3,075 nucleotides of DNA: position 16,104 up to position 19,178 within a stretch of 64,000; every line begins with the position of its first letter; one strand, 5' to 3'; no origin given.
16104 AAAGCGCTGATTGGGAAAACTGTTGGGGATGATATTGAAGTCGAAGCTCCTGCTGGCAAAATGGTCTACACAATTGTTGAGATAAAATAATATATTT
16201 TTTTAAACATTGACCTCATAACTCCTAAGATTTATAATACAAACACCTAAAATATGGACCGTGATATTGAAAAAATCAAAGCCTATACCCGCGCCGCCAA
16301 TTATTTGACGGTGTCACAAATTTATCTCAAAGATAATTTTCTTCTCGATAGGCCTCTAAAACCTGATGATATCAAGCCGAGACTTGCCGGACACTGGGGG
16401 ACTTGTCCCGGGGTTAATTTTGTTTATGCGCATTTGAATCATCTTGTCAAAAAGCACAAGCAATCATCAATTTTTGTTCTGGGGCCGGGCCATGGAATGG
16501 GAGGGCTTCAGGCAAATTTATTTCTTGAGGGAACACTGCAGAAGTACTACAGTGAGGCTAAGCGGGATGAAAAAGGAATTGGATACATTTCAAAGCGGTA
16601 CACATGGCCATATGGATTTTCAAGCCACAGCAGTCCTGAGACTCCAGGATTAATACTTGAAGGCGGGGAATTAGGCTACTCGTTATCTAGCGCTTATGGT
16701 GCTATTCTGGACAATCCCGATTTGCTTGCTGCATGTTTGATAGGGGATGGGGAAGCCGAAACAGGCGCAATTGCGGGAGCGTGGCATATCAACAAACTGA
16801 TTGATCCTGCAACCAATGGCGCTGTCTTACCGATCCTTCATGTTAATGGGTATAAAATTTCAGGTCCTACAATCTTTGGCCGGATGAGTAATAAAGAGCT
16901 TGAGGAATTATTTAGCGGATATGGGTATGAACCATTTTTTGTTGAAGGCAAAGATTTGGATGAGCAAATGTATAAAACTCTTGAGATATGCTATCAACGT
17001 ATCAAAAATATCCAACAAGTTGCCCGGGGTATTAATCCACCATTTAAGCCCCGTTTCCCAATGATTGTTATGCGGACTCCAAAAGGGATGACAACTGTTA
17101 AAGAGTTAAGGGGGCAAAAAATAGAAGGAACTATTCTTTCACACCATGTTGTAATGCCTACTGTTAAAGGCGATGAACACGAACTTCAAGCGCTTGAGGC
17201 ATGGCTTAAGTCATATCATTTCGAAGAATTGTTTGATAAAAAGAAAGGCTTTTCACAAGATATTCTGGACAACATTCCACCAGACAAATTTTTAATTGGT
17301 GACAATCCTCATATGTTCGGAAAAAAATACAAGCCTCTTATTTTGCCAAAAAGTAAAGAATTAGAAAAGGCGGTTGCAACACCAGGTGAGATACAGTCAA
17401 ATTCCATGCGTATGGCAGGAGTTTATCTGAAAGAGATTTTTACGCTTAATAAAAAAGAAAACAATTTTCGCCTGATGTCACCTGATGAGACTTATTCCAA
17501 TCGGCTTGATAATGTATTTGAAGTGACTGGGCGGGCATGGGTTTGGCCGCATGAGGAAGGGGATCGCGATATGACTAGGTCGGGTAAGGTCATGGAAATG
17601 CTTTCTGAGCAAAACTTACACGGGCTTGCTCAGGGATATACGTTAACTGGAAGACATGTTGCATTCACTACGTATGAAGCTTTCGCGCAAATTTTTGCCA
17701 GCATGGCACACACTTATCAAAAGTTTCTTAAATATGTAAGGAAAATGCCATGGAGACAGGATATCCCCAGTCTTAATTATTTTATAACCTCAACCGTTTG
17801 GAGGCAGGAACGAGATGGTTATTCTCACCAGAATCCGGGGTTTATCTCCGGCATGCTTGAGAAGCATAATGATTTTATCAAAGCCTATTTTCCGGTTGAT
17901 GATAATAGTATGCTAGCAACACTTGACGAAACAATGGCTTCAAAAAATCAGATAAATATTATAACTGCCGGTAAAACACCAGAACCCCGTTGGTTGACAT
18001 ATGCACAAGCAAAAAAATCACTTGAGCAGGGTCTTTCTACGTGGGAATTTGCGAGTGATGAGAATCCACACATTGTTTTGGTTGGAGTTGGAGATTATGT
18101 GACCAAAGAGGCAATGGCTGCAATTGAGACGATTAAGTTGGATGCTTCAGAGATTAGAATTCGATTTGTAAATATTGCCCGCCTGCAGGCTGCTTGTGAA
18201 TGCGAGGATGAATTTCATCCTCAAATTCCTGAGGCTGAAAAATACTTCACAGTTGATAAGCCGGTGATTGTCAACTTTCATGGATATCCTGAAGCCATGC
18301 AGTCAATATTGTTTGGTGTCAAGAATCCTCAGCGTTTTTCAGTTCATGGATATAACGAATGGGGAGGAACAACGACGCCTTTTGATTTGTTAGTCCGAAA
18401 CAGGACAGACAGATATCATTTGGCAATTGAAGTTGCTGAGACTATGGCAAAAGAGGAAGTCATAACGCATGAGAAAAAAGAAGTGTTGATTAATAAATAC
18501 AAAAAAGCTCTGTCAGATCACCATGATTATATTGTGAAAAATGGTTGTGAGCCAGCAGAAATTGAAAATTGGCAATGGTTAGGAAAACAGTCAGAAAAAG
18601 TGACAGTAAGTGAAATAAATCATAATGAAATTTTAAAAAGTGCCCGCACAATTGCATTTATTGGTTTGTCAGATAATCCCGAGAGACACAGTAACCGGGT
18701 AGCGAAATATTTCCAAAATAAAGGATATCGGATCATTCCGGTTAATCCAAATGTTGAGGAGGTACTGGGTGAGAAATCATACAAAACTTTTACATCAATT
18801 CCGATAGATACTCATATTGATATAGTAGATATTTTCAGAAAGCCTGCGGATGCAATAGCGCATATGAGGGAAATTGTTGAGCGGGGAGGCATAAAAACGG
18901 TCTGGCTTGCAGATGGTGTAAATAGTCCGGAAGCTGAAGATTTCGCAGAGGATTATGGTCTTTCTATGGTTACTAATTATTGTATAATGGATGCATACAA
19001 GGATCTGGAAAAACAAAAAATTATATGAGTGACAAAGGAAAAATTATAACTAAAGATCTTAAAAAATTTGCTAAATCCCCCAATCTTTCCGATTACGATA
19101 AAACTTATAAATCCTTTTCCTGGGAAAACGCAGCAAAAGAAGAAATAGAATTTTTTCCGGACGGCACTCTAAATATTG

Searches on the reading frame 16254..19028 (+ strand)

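Call 26: search_protein_families(library=pfam, proteins=[window:16254-19028:+], max_evalue=0.00001)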
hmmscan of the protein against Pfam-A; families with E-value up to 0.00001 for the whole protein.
window:16254-19028:+ (924 aa): 4 families
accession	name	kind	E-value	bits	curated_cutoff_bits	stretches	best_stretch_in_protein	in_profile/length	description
PF09364.15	XFP_N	-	2.2e-132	441.7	23.7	1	2-356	4-361/364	XFP N-terminal domain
PF03894.20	XFP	-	1.2e-64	217.8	22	1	388-562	3-176/177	D-xylulose 5-phosphate/D-fructose 6-phosphate phosphoketolase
PF09363.15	XFP_C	-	9.4e-55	185.6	23.4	1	574-775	1-202/202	XFP C-terminal domain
PF13380.12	CoA_binding_2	-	4.6e-34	117.8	22.8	1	798-912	1-112/116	CoA binding domain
